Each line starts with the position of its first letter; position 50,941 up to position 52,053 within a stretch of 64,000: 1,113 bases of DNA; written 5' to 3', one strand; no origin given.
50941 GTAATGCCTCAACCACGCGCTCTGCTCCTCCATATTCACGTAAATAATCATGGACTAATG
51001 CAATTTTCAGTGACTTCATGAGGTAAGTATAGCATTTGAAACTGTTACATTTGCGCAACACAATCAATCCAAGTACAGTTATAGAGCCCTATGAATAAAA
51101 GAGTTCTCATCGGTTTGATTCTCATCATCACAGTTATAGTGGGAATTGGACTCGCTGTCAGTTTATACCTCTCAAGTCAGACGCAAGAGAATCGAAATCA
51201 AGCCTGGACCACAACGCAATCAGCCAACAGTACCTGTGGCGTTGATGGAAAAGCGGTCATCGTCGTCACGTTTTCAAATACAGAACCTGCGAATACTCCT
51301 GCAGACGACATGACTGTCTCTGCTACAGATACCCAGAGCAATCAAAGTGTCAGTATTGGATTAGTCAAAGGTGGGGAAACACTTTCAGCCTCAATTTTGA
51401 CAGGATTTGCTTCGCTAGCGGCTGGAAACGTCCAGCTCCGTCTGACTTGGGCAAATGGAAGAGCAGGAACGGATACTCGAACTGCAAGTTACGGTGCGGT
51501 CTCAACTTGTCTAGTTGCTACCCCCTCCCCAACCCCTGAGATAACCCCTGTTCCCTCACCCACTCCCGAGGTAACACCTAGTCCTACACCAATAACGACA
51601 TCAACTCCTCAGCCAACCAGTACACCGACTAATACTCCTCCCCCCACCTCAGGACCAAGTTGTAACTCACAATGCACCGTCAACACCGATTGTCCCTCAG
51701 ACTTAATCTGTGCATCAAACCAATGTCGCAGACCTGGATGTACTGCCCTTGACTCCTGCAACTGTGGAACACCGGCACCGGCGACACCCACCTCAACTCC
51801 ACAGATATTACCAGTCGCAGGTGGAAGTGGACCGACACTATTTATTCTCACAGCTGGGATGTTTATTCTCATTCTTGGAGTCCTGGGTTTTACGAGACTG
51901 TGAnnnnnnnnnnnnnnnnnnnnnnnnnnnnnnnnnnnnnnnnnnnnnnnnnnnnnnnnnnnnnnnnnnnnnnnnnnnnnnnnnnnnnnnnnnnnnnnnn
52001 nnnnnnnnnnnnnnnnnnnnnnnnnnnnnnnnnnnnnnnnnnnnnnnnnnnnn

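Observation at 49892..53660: Cys-rich sortase-signal protein flanked by two GT4 glycosyltransferases and a DsbA paralog: candidate glycosylated, disulfide-stabilised surface protein locus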

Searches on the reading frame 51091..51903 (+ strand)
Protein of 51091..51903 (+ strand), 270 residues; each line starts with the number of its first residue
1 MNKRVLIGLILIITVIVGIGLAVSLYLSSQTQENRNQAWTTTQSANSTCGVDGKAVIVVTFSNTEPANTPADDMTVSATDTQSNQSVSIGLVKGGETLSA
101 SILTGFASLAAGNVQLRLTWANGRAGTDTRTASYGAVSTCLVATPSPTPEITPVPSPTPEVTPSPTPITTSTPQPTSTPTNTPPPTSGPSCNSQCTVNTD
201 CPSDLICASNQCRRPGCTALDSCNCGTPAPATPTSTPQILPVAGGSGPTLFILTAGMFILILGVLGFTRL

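Call 3: search_protein_families(library=pfam, proteins=[window:51091-51903:+], max_evalue=0.01)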
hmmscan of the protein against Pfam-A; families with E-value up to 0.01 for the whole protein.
window:51091-51903:+ (270 aa): 2 families
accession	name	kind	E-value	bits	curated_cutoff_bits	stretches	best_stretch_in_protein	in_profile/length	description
PF21164.2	Dumpy_DPY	-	0.00029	21.2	27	1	194-215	3-24/24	Dumpy, DPY module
PF05887.16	Trypan_PARP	-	0.0011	19.3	100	1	104-189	20-107/134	Procyclic acidic repetitive protein (PARP)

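Call 4: search_protein_families(library=ncbifam, proteins=[window:51091-51903:+], max_evalue=0.01)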
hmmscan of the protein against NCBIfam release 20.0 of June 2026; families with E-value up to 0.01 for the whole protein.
window:51091-51903:+ (270 aa): 2 families
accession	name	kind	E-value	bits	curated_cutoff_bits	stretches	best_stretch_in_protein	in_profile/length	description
NF037973.1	metallo_SslE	exception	0.0017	15.7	3000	1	125-191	36-100/1519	lipoprotein metalloprotease SslE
NF042931.1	SAG1386_EF1546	equivalog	0.0035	17.5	80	1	2-99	27-121/158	SAG1386/EF1546 family surface-associated protein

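Call 6: find_encoding_contigs(protein=window:51091-51903:+, flank=10000, max_places=6)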
Protein window:51091-51903:+ (270 aa): 1 contig read that carries it; 1 place shown.
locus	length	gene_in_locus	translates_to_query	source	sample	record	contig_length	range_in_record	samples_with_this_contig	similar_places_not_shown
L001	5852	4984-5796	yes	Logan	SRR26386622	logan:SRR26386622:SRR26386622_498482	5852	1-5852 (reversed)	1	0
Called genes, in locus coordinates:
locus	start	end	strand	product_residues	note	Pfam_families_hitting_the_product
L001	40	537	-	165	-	-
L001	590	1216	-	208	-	PF02545:Maf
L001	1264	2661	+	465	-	PF01229:Glyco_hydro_39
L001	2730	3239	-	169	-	PF00149:Metallophos, PF12850:Metallophos_2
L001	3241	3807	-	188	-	PF06210:DUF1003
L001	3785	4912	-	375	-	PF13439:Glyco_transf_4, PF20706:GT4-conflict (weak), PF00534:Glycos_transf_1, PF13692:Glyco_trans_1_4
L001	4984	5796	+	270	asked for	-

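Call 10: find_homologous_proteins(query=window:51091-51903:+, max_evalue=0.001)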
Query window:51091-51903:+ (270 aa): 8 proteins with E <= 0.001 among 4332 candidates.
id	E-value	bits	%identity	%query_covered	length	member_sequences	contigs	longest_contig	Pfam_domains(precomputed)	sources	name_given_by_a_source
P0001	1.6e-167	573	100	100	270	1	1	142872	-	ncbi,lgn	ncbi:MAG: hypothetical protein ABI758_02955 [Candidatus Woesebacteria bacterium]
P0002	2.5e-90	320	47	99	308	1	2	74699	-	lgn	-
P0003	2.8e-82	294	44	99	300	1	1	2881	PF21164.3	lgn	-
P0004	1.0e-31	128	45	54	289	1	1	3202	-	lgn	-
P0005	2.2e-31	127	45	66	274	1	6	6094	-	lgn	-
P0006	4.1e-29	120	46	69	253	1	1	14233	-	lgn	-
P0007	7.9e-18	83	50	37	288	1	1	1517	-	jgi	-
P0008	1.0e-5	43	33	11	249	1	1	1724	-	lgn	-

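Call 11: find_encoding_contigs(protein=P0002, flank=10000, max_places=3)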
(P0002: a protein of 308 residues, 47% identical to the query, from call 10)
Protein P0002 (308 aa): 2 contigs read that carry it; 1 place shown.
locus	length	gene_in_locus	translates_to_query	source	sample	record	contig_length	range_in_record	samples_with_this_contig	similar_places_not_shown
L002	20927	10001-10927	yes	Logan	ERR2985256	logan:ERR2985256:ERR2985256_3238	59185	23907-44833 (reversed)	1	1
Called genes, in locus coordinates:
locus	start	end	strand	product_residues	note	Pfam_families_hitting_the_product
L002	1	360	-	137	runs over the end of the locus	-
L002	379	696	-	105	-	-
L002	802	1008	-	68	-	-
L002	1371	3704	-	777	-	PF26449:DUF8128, PF01935:DUF87 (weak), PF10412:TrwB_AAD_bind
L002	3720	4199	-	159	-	-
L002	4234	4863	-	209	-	PF02545:Maf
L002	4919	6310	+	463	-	PF01229:Glyco_hydro_39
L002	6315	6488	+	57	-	-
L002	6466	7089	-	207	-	PF05891:Methyltransf_PK (weak), PF01209:Ubie_methyltran (faint), PF03848:TehB (weak), PF13489:Methyltransf_23, PF13649:Methyltransf_25, PF13847:Methyltransf_31, PF08241:Methyltransf_11, PF08242:Methyltransf_12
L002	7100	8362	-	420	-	PF01566:Nramp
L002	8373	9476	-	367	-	PF20706:GT4-conflict, PF00534:Glycos_transf_1, PF13692:Glyco_trans_1_4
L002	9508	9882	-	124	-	-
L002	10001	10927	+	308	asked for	-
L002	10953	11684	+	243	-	-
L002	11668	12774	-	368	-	PF13439:Glyco_transf_4 (weak), PF20706:GT4-conflict, PF00534:Glycos_transf_1, PF13692:Glyco_trans_1_4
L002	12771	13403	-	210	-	PF13462:Thioredoxin_4, PF13743:Thioredoxin_5 (weak), PF01323:DSBA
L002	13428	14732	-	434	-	PF05221:AdoHcyase, PF00670:AdoHcyase_NAD, PF02826:2-Hacid_dh_C, PF07991:KARI_N (weak)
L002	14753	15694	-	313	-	PF00294:PfkB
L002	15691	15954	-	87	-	PF13459:Fer4_15, PF13370:Fer4_13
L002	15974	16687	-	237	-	PF00970:FAD_binding_6, PF08030:NAD_binding_6 (weak), PF00175:NAD_binding_1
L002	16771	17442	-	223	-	PF01931:NTPase_I-T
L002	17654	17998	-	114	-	PF01592:NifU_N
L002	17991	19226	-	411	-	PF00266:Aminotran_5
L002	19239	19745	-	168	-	PF01458:SUFBD_core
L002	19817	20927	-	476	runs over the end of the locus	PF19295:SufBD_N, PF01458:SUFBD_core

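Call 12: find_encoding_contigs(protein=P0006, flank=10000, max_places=3)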
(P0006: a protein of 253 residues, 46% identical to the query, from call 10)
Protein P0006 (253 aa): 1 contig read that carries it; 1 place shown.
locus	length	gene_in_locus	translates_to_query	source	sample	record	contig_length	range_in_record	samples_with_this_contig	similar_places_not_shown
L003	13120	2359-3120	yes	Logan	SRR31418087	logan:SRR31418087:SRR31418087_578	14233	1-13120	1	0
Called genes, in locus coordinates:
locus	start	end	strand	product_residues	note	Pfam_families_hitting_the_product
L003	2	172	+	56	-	?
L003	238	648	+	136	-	-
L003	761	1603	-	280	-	PF00892:EamA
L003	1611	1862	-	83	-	-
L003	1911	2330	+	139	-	-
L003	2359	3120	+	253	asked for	-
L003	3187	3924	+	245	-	PF02424:ApbE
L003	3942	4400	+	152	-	PF04205:FMN_bind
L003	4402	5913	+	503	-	PF00175:NAD_binding_1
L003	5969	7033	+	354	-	PF13489:Methyltransf_23 (weak), PF13847:Methyltransf_31 (faint), PF08241:Methyltransf_11 (faint)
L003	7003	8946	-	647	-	PF04041:Glyco_hydro_130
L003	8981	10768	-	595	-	PF04041:Glyco_hydro_130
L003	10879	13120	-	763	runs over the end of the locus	PF04932:Wzy_C, PF00515:TPR_1 (faint), PF07719:TPR_2 (faint), PF13181:TPR_8 (faint), PF13414:TPR_11 (faint), PF13431:TPR_17 (faint), PF13432:TPR_16 (faint), PF13424:TPR_12 (weak)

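Call 31: find_encoding_contigs(protein=P0003, flank=5000, max_places=3)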
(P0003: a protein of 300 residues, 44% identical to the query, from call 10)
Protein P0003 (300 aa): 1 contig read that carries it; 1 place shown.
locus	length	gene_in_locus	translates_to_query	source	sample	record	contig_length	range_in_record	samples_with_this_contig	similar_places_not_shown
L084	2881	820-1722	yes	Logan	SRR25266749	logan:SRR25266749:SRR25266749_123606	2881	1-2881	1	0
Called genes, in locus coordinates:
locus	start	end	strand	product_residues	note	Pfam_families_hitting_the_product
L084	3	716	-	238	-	?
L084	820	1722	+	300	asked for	PF21164:Dumpy_DPY (faint)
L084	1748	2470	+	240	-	-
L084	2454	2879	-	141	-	?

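Call 32: find_encoding_contigs(protein=P0005, flank=6000, max_places=4)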
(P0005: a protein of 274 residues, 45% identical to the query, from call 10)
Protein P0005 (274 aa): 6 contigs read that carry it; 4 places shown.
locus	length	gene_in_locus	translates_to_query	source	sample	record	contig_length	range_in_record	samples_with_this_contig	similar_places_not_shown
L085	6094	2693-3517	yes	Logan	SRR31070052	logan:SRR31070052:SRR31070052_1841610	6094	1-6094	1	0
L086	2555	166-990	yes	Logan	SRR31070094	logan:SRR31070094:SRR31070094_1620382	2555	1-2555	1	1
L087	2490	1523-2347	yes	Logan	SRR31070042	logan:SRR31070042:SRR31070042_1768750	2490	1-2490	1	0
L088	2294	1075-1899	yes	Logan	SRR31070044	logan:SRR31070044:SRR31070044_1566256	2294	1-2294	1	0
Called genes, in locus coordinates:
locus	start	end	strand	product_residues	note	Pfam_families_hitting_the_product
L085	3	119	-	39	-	?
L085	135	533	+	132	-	-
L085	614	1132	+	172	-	-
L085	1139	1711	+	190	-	PF01872:RibD_C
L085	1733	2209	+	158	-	-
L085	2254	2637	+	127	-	PF00903:Glyoxalase (weak), PF18029:Glyoxalase_6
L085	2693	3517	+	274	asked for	-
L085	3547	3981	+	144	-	-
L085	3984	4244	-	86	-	-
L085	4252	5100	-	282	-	PF01040:UbiA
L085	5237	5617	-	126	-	PF03626:COX4_pro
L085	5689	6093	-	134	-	?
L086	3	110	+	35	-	?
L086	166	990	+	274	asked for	-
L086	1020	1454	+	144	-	-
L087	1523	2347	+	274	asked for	-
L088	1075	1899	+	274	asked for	-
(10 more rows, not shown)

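Call 33: find_encoding_contigs(protein=P0004, flank=5000, max_places=3)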
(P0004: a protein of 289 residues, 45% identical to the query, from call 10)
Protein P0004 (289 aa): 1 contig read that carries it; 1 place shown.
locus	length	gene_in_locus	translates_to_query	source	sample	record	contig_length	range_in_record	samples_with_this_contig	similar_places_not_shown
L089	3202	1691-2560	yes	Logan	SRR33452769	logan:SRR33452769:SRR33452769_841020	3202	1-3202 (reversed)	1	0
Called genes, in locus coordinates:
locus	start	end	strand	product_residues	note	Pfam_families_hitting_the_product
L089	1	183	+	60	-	?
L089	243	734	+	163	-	-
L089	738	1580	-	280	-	PF00892:EamA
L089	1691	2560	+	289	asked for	-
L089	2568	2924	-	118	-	-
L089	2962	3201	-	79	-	?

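Call 45: predict_structure(alignment_id=A2)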
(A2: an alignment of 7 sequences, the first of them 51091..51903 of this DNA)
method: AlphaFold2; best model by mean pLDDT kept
length: 270 residues; sequences in the alignment: 7
mean_pLDDT: 72.2   pTM: 0.45
mean pLDDT of the five models: 72.2, 71.4, 71.2, 70.1, 70.0
residues with pLDDT >= 90: 81; 70-90: 78; 50-70: 55; < 50: 56
segments of 3 or more residues with pLDDT < 50: 161-163, 165-173, 175-188, 226-251
pLDDT, mean of each block of 10 residues (from residue 1): 72 82 66 61 95 94 88 93 95 94 94 95 86 94 77 60 44 41 40 76 79 70 52 39 40 58 64
secondary structure, 60 per line:
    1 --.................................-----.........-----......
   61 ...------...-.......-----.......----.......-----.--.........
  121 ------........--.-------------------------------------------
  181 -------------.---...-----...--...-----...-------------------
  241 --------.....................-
elements in order: H3-35 E41-49 E55-63 E74-80 E86-92 E97-103 E112-120 E127-134 E206-208 E211-213 H249-269

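Call 48: fold_search(model_id=the predicted structure, library=pdb)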
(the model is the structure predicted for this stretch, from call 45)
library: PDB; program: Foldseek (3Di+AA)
matches with E <= 10: 1615; with E <= 0.001: 0
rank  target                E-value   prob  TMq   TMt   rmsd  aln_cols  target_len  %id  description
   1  8xrx_B                1.9e-03  0.99  0.17  0.08   7.9       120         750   14  The crystal structure of a GH3 enzyme CcBgl3B with glucose and gentiobiose (released 2024-04-10)
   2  8fk7_A                2.4e-03  0.99  0.26  0.41   6.7       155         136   12  Structure of the Pyrobaculum calidifontis flagellar-like archaeal type IV pilus (released 2023-06-28)
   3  3abz_B                4.7e-03  0.82  0.16  0.07   8.9       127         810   15  Crystal structure of Se-Met labeled Beta-glucosidase from Kluyveromyces marxianus (released 2010-08-11)
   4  2okm                  5.0e-03  0.82  0.18  0.28  10.3       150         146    8  Crystal structure of ACE19, the collagen binding subdomain of Enterococcus faecalis surface protein ACE (released 2008-01-22)
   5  5xj3_C                5.3e-03  0.99  0.22  0.42   6.2       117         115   11  Complex structure of ipilimumab-scFv and CTLA-4 (released 2018-04-25)
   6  7su1_C                6.3e-03  0.99  0.23  0.44   5.6       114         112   11  Crystal structure of an acidic pH-selective Ipilimumab variant Ipi.106 in complex with CTLA-4 (released 2022-03-02)
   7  2x3b_A                6.3e-03  0.97  0.20  0.18   7.9       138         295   12  AsaP1 inactive mutant E294A, an extracellular toxic zinc metalloendopeptidase (released 2011-02-02)
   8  6xy2_A                6.6e-03  0.82  0.19  0.33   7.0       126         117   10  Crystal structure of CTLA-4 complexed with the Fab of HL32 antibody (released 2020-12-09)
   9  4f92                  7.8e-03  0.99  0.24  0.05   5.0       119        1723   15  Brr2 Helicase Region S1087L (released 2012-10-17)
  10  3ac0_B                8.2e-03  0.77  0.15  0.07   9.0       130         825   13  Crystal structure of Beta-glucosidase from Kluyveromyces marxianus in complex with glucose (released 2010-08-11)
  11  7u6y_A                9.7e-03  0.99  0.29  0.26   6.3       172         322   14  Cryo-EM structure of the pancreatic ATP-sensitive potassium channel in the presence of glibenclamide and ATP with Kir6 (released 2022-08-31)
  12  7tyt_A                9.7e-03  0.99  0.29  0.24   6.3       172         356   14  Cryo-EM structure of the pancreatic ATP-sensitive potassium channel bound to ATP and repaglinide with Kir6.2-CTD in th (released 2022-08-31)
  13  2oxg_C                9.7e-03  0.99  0.23  0.49   5.5       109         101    8  The SoxYZ Complex of Paracoccus pantotrophus (released 2007-05-22)
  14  8r0a_B                9.7e-03  0.98  0.22  0.04   6.2       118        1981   16  Cryo-EM structure of the cross-exon pre-B+5'ss complex (released 2024-05-22)
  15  5fdy_A                9.7e-03  0.96  0.22  0.37   6.1       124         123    7  Crystal structure of the Voltage-gated Sodium Channel Beta 2 subunit extracellular domain, C72A/C75A mutant (released 2016-03-09)
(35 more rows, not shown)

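Call 75: search_protein_families(library=padloc, proteins=[window:51091-51903:+], max_evalue=0.001)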
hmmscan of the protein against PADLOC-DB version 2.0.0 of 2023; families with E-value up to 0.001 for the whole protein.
window:51091-51903:+ (270 aa): 0 families

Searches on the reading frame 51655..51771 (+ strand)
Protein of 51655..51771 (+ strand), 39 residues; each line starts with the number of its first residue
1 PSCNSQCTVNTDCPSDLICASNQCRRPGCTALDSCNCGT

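Call 51: find_related_loci(query=A4, collection=metagenome_contigs, flank=8000)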
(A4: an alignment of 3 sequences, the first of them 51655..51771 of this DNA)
Query A4 (39 aa) in metagenome_contigs; peptide patterns used: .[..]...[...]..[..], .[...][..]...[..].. (x = any residue, [..] = any of these).
60 stretches matched a pattern; 5 encode a relative of the query (tblastn E <= 1e-3); 5 distinct loci.
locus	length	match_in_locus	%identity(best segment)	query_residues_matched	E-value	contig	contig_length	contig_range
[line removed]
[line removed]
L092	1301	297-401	57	3-37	2e-9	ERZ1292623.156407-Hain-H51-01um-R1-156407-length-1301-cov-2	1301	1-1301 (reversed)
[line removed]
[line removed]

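Call 55: search_protein_representatives(alignment_id=A3)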
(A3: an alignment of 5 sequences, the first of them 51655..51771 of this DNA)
Query: 5 sequences, 39 profile positions. Proteins with E-value up to 0.001 (for the whole library): 645; up to 1e-10: 89; up to 1e-30: 1. The best 150 are listed.
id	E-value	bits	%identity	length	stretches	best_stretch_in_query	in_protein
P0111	3.6e-35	135.9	-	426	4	2-38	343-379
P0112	2.5e-29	117.2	-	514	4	1-39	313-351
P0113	5.3e-28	112.9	-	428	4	3-38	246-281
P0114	5.7e-27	109.6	-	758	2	1-39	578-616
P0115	3.4e-26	107.1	-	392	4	1-37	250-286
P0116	1.1e-25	105.5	-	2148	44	6-27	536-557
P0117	2.8e-25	104.2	-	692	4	2-38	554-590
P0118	1.3e-22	95.7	-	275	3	2-39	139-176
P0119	3.8e-22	94.2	-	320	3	1-39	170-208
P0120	2.6e-21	91.5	-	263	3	1-38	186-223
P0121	3.3e-20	88.0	-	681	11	6-31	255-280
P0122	4.3e-20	87.6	-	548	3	1-38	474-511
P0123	5.4e-20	87.3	-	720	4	1-37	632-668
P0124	2.2e-19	85.3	-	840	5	1-39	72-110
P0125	8.7e-19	83.4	-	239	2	1-39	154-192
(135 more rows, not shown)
